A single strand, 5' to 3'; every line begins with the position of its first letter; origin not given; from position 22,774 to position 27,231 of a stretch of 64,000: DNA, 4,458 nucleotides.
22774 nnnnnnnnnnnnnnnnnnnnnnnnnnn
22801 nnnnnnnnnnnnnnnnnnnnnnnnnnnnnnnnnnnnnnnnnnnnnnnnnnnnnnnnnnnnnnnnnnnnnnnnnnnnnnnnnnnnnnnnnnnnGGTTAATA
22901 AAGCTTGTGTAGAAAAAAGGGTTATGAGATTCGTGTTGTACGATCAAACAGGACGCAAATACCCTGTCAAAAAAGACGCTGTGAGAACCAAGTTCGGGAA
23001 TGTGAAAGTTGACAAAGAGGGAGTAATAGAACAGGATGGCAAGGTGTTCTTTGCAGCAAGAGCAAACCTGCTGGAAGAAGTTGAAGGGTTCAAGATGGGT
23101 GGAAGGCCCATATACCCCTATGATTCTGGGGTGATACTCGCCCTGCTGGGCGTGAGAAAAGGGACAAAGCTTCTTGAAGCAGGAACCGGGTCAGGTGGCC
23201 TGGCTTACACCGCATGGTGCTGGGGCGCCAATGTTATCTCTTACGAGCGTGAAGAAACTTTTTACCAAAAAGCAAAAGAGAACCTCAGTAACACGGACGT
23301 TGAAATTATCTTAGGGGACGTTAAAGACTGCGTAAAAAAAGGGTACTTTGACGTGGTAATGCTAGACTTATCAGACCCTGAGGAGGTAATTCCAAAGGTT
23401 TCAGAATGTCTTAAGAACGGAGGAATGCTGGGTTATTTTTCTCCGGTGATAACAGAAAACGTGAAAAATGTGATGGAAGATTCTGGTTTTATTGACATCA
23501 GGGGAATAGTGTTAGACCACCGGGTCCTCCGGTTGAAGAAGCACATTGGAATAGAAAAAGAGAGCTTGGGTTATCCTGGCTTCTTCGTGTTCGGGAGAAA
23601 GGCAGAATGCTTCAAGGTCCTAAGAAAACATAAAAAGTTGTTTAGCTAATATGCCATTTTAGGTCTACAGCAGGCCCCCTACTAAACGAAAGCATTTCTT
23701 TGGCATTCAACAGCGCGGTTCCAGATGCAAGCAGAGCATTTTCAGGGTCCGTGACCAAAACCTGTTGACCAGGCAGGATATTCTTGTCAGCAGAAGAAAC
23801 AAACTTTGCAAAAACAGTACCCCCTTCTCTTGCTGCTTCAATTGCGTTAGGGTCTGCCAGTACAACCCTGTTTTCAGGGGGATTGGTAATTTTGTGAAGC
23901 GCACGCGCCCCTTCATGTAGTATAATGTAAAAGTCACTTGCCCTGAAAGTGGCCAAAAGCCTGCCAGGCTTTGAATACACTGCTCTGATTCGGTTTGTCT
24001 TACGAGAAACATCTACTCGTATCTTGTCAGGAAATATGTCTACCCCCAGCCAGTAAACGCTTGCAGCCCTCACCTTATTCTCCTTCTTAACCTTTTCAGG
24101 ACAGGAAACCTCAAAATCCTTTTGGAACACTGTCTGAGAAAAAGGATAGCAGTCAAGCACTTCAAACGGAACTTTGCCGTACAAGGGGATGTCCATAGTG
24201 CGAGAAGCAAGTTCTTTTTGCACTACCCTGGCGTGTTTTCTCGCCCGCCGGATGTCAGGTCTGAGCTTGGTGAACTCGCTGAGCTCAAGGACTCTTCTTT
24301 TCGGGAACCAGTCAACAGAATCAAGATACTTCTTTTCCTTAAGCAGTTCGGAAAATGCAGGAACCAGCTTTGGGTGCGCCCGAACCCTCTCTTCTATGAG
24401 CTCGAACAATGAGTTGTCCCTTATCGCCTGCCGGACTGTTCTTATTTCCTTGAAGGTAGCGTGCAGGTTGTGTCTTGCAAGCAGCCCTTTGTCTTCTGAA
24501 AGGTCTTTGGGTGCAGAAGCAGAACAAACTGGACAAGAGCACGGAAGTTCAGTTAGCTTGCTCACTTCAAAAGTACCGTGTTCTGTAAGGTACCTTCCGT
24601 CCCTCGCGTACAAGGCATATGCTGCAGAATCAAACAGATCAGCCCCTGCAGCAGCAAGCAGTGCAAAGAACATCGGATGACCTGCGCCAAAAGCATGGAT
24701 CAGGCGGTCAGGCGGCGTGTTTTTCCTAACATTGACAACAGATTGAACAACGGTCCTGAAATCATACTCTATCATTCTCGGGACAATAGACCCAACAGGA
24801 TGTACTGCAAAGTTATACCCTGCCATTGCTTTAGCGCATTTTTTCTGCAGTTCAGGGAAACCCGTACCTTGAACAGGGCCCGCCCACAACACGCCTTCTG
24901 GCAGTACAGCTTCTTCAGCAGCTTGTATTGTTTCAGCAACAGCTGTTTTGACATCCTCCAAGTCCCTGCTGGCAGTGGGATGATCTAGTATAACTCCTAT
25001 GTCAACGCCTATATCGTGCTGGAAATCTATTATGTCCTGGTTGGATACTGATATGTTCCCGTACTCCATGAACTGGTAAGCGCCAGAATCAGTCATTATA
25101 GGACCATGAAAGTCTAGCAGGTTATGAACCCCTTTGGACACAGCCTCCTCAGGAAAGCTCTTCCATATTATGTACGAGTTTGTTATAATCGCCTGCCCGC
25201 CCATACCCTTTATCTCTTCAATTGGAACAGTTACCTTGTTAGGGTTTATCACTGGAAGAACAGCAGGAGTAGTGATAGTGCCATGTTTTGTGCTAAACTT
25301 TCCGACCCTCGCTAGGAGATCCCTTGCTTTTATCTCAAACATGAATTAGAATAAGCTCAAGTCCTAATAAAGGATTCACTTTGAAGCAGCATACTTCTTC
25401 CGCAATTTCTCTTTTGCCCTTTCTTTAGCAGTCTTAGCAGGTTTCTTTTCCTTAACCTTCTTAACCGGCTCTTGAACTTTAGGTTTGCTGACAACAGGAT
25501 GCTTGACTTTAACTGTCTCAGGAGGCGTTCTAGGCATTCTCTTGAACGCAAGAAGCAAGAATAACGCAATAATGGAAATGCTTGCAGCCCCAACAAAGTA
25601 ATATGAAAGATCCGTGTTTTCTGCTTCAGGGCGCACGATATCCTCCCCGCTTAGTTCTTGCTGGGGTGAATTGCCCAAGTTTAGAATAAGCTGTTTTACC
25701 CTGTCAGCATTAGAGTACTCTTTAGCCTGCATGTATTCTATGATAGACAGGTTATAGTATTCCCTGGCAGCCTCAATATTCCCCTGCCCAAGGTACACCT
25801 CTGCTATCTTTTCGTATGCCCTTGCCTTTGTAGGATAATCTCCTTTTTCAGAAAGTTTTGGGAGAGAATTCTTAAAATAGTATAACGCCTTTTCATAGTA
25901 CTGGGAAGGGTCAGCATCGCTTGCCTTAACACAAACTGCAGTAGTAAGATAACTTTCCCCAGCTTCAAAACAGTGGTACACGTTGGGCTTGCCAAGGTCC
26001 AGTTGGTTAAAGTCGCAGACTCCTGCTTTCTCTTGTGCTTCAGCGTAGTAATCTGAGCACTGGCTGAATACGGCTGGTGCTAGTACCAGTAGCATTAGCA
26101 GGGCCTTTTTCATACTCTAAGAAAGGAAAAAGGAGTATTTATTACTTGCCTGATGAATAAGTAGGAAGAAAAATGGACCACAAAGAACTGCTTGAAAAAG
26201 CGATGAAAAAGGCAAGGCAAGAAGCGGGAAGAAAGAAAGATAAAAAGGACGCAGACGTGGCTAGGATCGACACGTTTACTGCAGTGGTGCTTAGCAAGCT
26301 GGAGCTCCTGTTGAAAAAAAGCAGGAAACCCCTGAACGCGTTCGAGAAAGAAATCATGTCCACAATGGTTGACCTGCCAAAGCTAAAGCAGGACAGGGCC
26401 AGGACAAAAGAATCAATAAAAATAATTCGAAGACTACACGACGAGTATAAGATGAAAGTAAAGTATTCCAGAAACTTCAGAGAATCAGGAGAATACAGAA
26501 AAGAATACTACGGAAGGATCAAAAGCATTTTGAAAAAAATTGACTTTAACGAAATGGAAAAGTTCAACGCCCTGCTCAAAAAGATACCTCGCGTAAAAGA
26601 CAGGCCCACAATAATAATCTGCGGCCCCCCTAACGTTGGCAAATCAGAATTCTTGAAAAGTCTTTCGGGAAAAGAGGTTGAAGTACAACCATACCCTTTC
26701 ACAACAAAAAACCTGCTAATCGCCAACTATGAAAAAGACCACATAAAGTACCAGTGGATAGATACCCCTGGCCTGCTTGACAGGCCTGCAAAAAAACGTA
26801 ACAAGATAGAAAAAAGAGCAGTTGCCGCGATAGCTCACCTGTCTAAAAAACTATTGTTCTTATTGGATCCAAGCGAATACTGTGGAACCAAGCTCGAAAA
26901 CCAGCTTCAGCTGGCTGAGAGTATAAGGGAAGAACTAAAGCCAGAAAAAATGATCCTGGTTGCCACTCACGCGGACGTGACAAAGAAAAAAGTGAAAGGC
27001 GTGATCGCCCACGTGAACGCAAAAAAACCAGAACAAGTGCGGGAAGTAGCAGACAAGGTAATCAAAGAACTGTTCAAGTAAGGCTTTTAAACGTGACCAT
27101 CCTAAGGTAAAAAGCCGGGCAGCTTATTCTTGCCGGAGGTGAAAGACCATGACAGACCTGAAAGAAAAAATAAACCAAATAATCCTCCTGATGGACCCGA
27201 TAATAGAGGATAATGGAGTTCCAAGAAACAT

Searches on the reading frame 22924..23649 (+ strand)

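Call 71: search_protein_families(library=pfam, proteins=[window:22924-23649:+], max_evalue=0.001)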
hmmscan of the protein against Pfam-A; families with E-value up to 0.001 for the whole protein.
window:22924-23649:+ (241 aa): 6 families
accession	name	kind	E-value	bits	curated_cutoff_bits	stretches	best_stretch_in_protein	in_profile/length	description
PF08704.16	GCD14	-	1.2e-14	55.1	26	1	63-206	24-181/247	tRNA methyltransferase complex GCD14 subunit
PF13847.12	Methyltransf_31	-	7.8e-07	29.3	27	1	78-187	2-126/145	Methyltransferase domain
PF08241.18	Methyltransf_11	-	2.3e-06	28.6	21.2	1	84-169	1-93/95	Methyltransferase domain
PF13649.12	Methyltransf_25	-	1.1e-05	26.5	27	1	84-167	2-97/97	Methyltransferase domain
PF01135.25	PCMT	-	2.5e-05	24.6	20.3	1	67-169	61-169/210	Protein-L-isoaspartate(D-aspartate) O-methyltransferase (PCMT)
PF06325.19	PrmA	-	0.00025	21.1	22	1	77-185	159-271/296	Ribosomal protein L11 methyltransferase (PrmA)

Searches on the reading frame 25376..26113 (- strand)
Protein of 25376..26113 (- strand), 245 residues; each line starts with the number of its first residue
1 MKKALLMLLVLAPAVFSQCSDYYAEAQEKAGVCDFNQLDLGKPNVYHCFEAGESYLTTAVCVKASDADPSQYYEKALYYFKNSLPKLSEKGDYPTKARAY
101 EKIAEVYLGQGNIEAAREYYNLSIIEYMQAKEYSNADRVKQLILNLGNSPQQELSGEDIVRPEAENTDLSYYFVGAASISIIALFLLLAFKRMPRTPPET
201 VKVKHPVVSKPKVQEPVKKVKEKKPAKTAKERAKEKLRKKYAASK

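Call 71: search_protein_families(library=pfam, proteins=[window:25376-26113:-], max_evalue=0.001)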
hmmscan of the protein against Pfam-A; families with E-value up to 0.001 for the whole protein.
window:25376-26113:- (245 aa): 1 family
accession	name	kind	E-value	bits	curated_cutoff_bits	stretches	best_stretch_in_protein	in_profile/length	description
PF13424.12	TPR_12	-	2.1e-06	28.3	30.1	1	73-122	19-70/77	Tetratricopeptide repeat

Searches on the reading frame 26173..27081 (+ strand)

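Call 71: search_protein_families(library=pfam, proteins=[window:26173-27081:+], max_evalue=0.001)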
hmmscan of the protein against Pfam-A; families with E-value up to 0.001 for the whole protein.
window:26173-27081:+ (302 aa): 6 families
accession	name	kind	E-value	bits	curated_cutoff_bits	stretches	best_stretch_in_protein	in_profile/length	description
PF01926.29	MMR_HSR1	-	1.6e-19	70.5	21.9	1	147-265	2-112/113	50S ribosome-binding GTPase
PF06858.20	NOG1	-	3e-17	62.6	27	1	211-268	1-58/58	Nucleolar GTP-binding protein 1 (NOG1)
PF17835.6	NOG1_N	-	2.8e-08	34.5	22.9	1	2-141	9-159/160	NOG1 N-terminal helical domain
PF02421.24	FeoB_N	-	7.8e-08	32.4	27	1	146-273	2-121/156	Ferrous iron transport protein B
PF05729.18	NACHT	-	0.00034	20.9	26.7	0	201-272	57-135/167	NACHT domain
PF00350.29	Dynamin_N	-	0.00048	20.6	27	0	147-188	1-42/168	Dynamin family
